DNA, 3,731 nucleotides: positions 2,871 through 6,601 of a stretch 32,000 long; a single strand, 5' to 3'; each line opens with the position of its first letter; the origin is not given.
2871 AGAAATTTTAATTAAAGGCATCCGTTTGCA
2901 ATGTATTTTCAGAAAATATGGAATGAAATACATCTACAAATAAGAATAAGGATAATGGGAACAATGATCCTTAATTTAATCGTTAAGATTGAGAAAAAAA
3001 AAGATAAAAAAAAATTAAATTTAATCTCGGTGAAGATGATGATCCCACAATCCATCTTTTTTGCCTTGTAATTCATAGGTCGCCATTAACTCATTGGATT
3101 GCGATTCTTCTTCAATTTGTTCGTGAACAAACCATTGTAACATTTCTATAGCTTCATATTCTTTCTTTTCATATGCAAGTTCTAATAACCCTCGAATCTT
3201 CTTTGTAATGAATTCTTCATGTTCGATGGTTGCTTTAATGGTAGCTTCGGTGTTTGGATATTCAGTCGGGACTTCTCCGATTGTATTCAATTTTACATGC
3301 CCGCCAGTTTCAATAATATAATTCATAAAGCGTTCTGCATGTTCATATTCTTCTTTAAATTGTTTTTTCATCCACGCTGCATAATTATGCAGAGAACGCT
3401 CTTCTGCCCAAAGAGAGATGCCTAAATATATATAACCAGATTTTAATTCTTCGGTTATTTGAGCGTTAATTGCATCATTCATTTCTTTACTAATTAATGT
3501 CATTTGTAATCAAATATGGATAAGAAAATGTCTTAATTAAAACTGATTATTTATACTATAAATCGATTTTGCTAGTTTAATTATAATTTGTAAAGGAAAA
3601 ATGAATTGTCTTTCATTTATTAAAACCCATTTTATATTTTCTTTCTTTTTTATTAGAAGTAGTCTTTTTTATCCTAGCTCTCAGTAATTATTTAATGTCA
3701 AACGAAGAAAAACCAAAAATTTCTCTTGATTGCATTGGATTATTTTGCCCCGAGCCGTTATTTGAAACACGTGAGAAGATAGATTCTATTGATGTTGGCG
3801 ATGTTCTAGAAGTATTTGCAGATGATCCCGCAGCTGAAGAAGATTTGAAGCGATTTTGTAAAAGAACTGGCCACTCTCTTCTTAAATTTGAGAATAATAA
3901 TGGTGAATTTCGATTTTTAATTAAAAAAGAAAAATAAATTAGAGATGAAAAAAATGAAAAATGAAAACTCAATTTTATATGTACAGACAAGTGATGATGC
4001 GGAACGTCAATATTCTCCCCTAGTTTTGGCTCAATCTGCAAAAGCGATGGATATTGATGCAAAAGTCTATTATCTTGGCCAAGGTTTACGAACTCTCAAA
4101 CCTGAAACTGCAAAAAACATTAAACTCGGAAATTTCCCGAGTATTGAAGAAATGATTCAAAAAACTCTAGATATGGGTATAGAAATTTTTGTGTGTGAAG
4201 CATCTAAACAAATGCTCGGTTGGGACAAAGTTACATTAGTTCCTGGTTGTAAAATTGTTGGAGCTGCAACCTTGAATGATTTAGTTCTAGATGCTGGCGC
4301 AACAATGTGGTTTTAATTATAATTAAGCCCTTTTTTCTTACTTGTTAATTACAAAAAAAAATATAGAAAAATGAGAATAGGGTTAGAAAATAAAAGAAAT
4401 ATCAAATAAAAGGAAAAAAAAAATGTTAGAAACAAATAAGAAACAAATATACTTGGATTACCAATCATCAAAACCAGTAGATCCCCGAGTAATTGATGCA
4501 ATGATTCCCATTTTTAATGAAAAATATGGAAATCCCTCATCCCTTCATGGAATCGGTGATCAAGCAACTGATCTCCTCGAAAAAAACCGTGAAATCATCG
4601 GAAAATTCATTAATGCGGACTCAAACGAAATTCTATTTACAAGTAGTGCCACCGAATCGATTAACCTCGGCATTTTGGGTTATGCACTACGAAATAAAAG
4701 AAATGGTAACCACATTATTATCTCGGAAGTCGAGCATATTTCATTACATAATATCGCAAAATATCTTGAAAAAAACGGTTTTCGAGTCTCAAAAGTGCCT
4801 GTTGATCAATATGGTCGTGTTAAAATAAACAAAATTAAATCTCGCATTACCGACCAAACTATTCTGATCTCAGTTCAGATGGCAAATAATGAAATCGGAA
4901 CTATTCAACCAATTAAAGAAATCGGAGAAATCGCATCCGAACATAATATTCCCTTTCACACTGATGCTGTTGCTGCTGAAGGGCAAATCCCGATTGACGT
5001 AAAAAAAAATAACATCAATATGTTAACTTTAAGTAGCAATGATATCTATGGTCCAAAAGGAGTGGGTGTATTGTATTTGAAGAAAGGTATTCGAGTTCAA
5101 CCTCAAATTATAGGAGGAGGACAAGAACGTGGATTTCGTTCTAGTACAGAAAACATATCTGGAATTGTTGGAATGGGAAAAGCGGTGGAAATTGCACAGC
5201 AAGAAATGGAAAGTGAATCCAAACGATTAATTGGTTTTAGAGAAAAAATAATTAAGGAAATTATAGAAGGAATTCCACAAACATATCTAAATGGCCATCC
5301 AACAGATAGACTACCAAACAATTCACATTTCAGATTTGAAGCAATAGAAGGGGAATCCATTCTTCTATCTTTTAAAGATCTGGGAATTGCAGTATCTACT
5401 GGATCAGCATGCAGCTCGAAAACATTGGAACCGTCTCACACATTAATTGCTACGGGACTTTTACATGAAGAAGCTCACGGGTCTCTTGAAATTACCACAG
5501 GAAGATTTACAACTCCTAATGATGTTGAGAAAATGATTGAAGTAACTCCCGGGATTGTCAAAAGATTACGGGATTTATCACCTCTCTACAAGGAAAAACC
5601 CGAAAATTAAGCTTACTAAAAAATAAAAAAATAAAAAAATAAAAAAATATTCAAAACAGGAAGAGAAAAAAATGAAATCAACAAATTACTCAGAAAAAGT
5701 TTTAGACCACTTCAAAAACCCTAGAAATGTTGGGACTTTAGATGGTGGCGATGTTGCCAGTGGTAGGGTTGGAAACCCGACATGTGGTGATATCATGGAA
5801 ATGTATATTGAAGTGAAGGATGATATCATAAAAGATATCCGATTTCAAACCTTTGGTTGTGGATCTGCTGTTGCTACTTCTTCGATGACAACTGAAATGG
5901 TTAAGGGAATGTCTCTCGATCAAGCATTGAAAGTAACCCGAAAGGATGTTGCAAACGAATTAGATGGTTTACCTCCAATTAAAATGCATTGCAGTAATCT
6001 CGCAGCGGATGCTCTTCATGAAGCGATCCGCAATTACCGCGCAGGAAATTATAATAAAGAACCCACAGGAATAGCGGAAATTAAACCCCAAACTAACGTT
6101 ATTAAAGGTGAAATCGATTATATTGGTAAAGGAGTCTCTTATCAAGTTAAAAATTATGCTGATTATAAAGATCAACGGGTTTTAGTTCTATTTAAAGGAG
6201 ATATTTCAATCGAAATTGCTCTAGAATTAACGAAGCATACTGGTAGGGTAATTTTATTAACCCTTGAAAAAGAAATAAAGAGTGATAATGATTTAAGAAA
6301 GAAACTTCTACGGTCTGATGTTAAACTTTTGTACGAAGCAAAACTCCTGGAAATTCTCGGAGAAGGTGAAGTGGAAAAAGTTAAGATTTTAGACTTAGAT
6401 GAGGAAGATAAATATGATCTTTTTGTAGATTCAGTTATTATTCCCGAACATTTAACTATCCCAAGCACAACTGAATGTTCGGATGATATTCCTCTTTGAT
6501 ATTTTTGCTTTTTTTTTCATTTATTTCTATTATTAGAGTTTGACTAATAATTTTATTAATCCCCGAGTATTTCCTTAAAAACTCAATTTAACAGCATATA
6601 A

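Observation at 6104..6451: IscU carries a C-terminal fossil of a thioredoxin-reductase NADPH domain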

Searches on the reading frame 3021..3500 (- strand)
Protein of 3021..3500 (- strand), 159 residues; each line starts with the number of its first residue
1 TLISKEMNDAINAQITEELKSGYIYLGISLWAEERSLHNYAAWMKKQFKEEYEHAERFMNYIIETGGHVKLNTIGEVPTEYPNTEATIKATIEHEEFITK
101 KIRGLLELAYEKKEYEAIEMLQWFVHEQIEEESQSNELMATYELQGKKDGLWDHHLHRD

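Call 82: search_protein_families(library=pfam, proteins=[window:3021-3500:-], max_evalue=0.001)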
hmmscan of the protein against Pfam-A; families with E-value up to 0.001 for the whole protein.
window:3021-3500:- (159 aa): 1 family
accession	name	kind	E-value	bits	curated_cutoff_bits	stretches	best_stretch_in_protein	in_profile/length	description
PF00210.30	Ferritin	-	1.6e-29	103.1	24.5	1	9-140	2-137/142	Ferritin-like domain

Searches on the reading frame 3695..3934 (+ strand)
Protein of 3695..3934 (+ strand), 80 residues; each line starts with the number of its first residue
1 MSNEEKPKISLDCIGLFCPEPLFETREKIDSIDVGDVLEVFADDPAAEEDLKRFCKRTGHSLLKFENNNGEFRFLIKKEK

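Call 82: search_protein_families(library=pfam, proteins=[window:3695-3934:+], max_evalue=0.001)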
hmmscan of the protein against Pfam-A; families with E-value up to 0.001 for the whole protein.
window:3695-3934:+ (80 aa): 1 family
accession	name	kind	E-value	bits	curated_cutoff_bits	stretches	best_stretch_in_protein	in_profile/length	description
PF01206.22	TusA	-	5e-25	87.6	28.6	1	10-78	2-70/70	Sulfurtransferase TusA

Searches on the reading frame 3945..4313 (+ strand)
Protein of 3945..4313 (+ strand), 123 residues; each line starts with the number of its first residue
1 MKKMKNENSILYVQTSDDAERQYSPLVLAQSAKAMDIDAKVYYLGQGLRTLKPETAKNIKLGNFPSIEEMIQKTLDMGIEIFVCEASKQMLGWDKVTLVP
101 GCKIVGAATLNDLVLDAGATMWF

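Call 82: search_protein_families(library=pfam, proteins=[window:3945-4313:+], max_evalue=0.001)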
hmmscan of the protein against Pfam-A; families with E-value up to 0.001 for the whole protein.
window:3945-4313:+ (123 aa): 2 families
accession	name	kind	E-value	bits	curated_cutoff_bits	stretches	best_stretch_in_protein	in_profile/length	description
PF02635.20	DsrE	-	2.2e-14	54.1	22.7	1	10-123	3-116/116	DsrE/DsrF-like family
PF13686.11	DrsE_2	-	3.5e-13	50.2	25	2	58-117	92-151/156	DsrE/DsrF/DrsH-like family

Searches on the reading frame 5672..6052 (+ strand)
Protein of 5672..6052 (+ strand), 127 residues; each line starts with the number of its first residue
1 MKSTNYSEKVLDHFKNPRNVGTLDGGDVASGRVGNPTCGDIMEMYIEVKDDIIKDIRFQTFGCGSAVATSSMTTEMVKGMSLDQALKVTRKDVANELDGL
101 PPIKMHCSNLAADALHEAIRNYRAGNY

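Call 64: find_homologous_proteins(query=window:5672-6052:+)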
Query window:5672-6052:+ (127 aa): 8000 proteins with E <= 0.001 among 8000 candidates; the best 120 are listed.
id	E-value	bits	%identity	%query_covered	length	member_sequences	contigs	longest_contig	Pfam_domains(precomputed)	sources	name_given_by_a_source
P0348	1.3e-63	231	82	98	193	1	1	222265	PF01592.22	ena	-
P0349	7.8e-62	225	81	98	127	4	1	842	PF01592.22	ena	-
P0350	1.0e-61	225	81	98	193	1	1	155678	PF01592.22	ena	-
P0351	2.6e-61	223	80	98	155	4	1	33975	PF01592.22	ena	-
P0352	3.4e-61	223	79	98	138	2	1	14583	PF01592.22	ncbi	ncbi:MAG: Fe-S cluster assembly scaffold protein NifU, partial [Candidatus Thorarchaeota archaeon]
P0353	6.6e-61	222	77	98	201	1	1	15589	PF01592.22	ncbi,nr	ncbi:MAG: Fe-S cluster assembly scaffold protein NifU, partial [Candidatus Helarchaeota archaeon]|nr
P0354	8.2e-61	222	79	99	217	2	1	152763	PF01592.22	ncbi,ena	-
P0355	1.2e-60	221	81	96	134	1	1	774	PF01592.22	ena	-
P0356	2.6e-60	220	78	98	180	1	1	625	PF01592.22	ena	-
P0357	3.3e-60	220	79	98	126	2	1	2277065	PF01592.22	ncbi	ncbi:MAG: iron-sulfur cluster assembly scaffold protein, partial [Thermoplasmata archaeon]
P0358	3.6e-60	220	79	98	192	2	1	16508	PF01592.22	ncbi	ncbi:MAG: iron-sulfur cluster assembly scaffold protein, partial [Thermodesulfobacteriota bacterium]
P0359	4.3e-60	219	79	98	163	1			PF01592.22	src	-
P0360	5.2e-60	219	76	99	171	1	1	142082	PF01592.22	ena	-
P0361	5.9e-60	219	78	98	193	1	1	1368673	PF01592.22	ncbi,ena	-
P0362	1.2e-59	218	78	98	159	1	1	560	PF01592.22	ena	-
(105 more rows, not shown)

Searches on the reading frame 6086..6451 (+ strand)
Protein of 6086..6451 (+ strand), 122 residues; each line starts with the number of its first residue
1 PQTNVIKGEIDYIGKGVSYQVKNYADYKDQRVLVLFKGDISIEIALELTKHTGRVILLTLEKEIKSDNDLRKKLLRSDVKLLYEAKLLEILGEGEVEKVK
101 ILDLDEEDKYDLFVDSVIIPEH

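Call 49: find_related_loci(query=A3, collection=genome_contigs, flank=5000)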
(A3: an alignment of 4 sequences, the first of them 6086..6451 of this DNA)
Query A3 (122 aa) in genome_contigs; peptide patterns used: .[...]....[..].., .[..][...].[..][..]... (x = any residue, [..] = any of these).
329 stretches matched a pattern; 46 encode a relative of the query (tblastn E <= 1e-3); 46 distinct loci.
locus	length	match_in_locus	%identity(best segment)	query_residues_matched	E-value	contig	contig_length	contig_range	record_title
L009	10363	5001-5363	98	1-121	3e-73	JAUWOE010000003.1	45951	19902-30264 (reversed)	MAG: Promethearchaeum sp. isolate CSMAG_2442 CSMAG_2442_k141_514676_length_45951_cov_7.9966, whole genome shotgun sequen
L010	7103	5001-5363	93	1-121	1e-70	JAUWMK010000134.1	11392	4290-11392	MAG: Promethearchaeum sp. isolate CSMAG_2396 CSMAG_2396_k141_1272935_length_11392_cov_7.0000, whole genome shotgun seque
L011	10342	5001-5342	55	6-119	1e-38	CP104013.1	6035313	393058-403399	Candidatus Lokiarchaeum ossiferum isolate Loki-B35 chromosome, complete genome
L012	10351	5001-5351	50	6-122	3e-33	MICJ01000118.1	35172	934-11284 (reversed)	MAG: Syntrophobacterales bacterium GWC2_56_13 gwc2_scaffold_992, whole genome shotgun sequence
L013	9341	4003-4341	52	7-119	2e-33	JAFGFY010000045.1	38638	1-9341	MAG: Deltaproteobacteria bacterium isolate Zod_Metabat.1351 k87_869899, whole genome shotgun sequence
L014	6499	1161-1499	51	8-119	5e-33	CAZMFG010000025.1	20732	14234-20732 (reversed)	MAG TPA_asm: uncultured Thermodesulfobacteriota bacterium isolate binchicken_co129_573 genome assembly, contig: NODE_734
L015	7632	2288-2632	51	6-119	2e-32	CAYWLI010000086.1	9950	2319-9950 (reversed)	MAG TPA_asm: uncultured Thermodesulfobacteriota bacterium isolate binchicken_co163_443 genome assembly, contig: NODE_106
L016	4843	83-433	53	5-121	3e-32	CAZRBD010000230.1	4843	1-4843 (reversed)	MAG TPA_asm: uncultured archaeon isolate SRP179991_co3_105 genome assembly, contig: NODE_7248_length_4843_cov_4.760652, 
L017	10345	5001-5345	50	6-120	7e-32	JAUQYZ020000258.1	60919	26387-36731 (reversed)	MAG: Candidatus Sigynarchaeum springense isolate SQRJ_234 k255_1446662, whole genome shotgun sequence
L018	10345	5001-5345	49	6-119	8e-31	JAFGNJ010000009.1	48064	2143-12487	MAG: Deltaproteobacteria bacterium isolate Zod_Metabat.542 k87_3394295, whole genome shotgun sequence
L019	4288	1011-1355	50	6-120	5e-30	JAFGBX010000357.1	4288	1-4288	MAG: Promethearchaeota archaeon isolate Zod_Metabat.1055 k87_10658305, whole genome shotgun sequence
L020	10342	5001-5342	47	8-121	1e-29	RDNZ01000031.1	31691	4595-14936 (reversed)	MAG: Candidatus Thorarchaeota archaeon isolate DZG_bin1.115 NODE_32_length_31691_cov_11.449515, whole genome shotgun seq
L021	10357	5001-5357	48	2-121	1e-29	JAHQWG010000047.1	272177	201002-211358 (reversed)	MAG: Promethearchaeia archaeon isolate ABR01 NODE_6_length_272177_cov_21, whole genome shotgun sequence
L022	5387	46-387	47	6-119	2e-29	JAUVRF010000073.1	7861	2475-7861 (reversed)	MAG: Methanobacteriota archaeon isolate CSMAG_707 CSMAG_707_k127_131568_length_7861_cov_7.0000, whole genome shotgun seq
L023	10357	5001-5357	46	2-121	6e-29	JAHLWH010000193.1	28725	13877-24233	MAG: Promethearchaeota archaeon isolate 6H3_1 k141_67934, whole genome shotgun sequence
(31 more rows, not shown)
